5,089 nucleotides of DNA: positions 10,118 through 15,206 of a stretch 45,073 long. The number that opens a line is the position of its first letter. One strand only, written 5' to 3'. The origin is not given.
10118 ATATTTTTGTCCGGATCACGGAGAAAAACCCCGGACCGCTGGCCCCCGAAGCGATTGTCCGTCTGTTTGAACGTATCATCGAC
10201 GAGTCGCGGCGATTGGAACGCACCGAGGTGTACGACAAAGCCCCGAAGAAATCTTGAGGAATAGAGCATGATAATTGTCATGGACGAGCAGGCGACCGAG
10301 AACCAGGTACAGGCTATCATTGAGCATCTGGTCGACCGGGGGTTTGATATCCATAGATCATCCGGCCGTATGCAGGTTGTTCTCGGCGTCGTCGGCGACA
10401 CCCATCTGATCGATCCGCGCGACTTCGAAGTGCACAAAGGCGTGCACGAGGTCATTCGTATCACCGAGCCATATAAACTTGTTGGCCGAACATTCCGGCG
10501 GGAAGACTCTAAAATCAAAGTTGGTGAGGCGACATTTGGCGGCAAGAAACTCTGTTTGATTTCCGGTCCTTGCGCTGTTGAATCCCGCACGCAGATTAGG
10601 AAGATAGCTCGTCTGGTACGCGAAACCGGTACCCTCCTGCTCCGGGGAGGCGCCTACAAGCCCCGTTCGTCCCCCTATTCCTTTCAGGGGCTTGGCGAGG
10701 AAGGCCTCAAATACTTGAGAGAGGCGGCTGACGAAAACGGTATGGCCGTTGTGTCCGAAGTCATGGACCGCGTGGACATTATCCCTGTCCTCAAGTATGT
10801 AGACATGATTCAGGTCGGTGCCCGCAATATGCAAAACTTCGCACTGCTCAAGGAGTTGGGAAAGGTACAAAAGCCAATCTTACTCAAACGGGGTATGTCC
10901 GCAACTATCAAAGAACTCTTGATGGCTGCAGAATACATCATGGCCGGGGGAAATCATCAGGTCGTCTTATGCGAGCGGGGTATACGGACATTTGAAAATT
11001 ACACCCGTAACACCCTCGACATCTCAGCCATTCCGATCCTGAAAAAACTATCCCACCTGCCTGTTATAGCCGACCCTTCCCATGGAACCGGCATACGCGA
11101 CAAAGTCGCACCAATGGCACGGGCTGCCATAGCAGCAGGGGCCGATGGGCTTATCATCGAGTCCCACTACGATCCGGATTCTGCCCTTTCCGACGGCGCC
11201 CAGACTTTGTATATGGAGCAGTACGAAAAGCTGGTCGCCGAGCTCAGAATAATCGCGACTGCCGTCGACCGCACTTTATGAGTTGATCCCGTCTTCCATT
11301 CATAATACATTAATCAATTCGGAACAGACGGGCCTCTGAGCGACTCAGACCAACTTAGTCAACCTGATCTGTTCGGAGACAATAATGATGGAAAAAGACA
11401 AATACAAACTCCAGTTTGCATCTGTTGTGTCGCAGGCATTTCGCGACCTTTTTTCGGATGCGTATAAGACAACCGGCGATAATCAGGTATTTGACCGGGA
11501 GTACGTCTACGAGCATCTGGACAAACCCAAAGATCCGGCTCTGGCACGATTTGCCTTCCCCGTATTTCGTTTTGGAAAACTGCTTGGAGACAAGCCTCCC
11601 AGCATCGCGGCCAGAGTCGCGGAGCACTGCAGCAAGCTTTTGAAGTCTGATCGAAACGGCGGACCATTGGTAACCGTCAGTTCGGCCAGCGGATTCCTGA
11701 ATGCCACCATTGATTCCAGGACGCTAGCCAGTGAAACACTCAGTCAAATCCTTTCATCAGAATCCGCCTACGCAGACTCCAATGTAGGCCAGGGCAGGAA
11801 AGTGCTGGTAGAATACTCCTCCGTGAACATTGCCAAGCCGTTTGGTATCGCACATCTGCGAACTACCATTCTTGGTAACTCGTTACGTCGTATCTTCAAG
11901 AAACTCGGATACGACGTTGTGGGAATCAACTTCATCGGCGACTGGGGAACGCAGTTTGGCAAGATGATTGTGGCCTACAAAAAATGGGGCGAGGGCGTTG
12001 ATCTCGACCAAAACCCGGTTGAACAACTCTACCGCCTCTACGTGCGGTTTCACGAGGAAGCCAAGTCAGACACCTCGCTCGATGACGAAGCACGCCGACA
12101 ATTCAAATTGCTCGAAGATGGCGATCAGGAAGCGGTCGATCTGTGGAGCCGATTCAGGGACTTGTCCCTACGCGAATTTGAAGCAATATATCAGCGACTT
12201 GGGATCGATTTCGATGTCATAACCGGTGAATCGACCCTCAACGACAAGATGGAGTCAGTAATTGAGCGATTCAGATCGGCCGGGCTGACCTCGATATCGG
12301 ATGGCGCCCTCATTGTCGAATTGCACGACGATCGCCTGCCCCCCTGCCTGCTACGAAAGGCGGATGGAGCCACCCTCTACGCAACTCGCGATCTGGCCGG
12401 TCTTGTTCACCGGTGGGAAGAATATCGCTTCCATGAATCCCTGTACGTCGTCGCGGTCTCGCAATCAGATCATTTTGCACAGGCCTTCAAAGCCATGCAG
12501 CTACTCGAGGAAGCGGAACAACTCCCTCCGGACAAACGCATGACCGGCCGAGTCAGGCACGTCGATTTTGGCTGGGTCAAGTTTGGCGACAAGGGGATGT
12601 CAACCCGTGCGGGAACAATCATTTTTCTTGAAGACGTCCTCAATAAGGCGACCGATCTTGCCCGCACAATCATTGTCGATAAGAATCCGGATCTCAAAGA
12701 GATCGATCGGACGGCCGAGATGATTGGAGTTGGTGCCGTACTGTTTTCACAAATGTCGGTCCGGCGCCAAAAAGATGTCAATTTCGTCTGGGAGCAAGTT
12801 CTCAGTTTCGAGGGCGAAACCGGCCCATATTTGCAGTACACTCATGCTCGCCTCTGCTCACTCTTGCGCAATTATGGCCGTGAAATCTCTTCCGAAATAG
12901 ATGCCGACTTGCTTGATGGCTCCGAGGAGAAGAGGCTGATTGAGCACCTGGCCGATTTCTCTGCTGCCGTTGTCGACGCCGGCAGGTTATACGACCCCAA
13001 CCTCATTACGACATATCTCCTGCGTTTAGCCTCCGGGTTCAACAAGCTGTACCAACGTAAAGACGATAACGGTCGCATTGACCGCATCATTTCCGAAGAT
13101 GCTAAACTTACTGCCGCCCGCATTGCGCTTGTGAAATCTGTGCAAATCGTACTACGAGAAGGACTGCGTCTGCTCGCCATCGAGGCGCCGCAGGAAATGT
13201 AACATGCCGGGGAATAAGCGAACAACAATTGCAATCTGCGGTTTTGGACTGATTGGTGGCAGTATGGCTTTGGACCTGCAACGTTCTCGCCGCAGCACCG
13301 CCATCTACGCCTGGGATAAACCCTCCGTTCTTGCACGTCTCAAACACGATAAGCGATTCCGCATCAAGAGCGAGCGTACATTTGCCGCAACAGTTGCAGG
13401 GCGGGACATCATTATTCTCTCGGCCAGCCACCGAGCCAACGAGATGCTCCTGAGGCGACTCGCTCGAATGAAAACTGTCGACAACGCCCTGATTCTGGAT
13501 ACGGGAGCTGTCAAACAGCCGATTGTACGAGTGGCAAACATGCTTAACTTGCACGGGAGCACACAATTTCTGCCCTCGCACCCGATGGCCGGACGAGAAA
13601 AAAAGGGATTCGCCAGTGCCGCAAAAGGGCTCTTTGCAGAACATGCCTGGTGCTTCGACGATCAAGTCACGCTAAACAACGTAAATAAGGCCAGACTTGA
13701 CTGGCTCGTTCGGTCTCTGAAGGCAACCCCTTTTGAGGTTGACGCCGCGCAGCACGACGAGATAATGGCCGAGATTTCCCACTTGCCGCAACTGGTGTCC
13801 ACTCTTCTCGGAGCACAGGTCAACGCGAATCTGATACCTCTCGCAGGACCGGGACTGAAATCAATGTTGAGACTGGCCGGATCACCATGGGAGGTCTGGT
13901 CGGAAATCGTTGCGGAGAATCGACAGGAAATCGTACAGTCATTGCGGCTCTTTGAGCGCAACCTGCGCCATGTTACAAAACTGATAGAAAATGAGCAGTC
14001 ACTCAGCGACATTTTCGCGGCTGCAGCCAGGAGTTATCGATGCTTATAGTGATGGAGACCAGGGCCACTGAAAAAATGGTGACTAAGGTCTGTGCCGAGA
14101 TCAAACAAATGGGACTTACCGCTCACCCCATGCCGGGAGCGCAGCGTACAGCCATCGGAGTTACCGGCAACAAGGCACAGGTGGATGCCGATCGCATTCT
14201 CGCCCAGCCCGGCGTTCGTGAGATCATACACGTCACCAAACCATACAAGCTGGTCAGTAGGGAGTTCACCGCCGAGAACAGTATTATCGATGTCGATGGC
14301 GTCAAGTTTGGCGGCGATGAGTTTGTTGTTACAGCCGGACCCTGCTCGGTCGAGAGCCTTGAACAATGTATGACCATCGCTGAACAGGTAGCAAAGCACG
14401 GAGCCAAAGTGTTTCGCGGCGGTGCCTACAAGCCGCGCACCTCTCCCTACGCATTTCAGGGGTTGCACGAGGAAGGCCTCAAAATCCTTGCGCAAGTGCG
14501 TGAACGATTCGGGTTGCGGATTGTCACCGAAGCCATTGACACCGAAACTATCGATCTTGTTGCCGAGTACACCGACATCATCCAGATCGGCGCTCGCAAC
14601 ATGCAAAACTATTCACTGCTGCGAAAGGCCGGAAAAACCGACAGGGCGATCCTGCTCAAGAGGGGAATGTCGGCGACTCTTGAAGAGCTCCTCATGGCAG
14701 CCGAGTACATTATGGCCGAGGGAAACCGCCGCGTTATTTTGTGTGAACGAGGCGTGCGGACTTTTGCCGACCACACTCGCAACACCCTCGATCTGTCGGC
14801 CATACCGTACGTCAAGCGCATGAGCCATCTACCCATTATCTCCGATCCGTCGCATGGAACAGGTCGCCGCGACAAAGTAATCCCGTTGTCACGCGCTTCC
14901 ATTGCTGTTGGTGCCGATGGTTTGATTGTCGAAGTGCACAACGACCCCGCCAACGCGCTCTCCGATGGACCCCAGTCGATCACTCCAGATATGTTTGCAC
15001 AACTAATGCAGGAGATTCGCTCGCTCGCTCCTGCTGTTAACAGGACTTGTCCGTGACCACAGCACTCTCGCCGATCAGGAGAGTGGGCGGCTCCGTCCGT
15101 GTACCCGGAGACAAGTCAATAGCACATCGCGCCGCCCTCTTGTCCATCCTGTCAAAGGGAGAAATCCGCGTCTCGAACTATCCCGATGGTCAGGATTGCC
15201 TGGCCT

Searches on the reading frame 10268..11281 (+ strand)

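Call 59: search_protein_families(library=pfam, proteins=[window:10268-11281:+])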
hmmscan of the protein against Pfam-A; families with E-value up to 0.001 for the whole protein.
window:10268-11281:+ (337 aa): 3 families
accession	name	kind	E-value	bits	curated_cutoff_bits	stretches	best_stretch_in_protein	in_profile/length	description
PF00793.26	DAHP_synth_1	-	1.6e-79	267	25.5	1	91-324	14-262/270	DAHP synthetase I family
PF18152.6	DAHP_snth_FXD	-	5.4e-19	68.2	27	1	1-67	1-67/67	DAHP synthase ferredoxin-like domain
PF03102.20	NeuB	-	1.3e-11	44.9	22.1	1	141-333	52-236/241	NeuB family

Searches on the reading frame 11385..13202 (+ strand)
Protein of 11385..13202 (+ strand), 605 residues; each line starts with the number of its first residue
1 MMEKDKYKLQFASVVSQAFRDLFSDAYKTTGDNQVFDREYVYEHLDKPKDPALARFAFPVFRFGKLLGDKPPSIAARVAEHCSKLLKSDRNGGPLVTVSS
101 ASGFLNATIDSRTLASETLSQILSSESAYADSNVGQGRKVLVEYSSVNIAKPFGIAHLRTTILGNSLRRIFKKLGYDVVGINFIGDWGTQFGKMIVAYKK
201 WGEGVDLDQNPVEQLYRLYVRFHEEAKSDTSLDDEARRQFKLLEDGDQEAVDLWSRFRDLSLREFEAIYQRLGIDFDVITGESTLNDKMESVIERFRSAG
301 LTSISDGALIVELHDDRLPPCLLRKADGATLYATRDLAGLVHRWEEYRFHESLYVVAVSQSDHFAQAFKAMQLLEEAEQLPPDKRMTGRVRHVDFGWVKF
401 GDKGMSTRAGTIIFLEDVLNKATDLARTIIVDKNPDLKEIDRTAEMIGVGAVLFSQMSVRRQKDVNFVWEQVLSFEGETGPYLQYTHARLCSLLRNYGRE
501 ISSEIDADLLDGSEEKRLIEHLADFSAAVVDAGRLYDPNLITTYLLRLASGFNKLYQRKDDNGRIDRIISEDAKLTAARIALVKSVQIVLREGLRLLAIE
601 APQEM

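Call 59: search_protein_families(library=pfam, proteins=[window:11385-13202:+])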
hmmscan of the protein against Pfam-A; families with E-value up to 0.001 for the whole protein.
window:11385-13202:+ (605 aa): 3 families
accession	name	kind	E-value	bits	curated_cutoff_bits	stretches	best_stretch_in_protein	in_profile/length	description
PF00750.26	tRNA-synt_1d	-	3e-77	260.4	23.3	1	119-469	2-349/349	tRNA synthetases class I (R), catalytic domain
PF05746.21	DALR_1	-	5.5e-27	94.6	22.3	1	483-605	1-117/117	DALR anticodon binding domain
PF03485.21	Arg_tRNA_synt_N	-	0.00097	20.1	21.5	0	20-84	4-66/85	Arginyl tRNA synthetase N terminal domain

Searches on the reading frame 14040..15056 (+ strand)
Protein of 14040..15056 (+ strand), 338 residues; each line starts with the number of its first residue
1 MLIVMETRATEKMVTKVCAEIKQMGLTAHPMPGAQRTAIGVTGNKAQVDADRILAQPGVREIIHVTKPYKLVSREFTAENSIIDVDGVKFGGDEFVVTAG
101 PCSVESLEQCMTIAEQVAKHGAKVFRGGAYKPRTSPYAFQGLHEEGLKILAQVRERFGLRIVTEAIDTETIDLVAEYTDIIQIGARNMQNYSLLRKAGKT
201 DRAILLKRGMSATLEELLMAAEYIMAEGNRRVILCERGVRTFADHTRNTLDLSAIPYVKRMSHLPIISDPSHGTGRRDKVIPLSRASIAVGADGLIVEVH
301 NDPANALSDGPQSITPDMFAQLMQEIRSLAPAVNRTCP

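Call 59: search_protein_families(library=pfam, proteins=[window:14040-15056:+])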
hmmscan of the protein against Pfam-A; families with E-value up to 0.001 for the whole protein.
window:14040-15056:+ (338 aa): 3 families
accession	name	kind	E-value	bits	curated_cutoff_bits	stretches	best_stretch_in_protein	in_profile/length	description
PF00793.26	DAHP_synth_1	-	4.8e-81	272.1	25.5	1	87-327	9-265/270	DAHP synthetase I family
PF18152.6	DAHP_snth_FXD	-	9.5e-18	64.2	27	1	1-67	1-67/67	DAHP synthase ferredoxin-like domain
PF03102.20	NeuB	-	1.6e-11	44.6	22.1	1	141-333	52-236/241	NeuB family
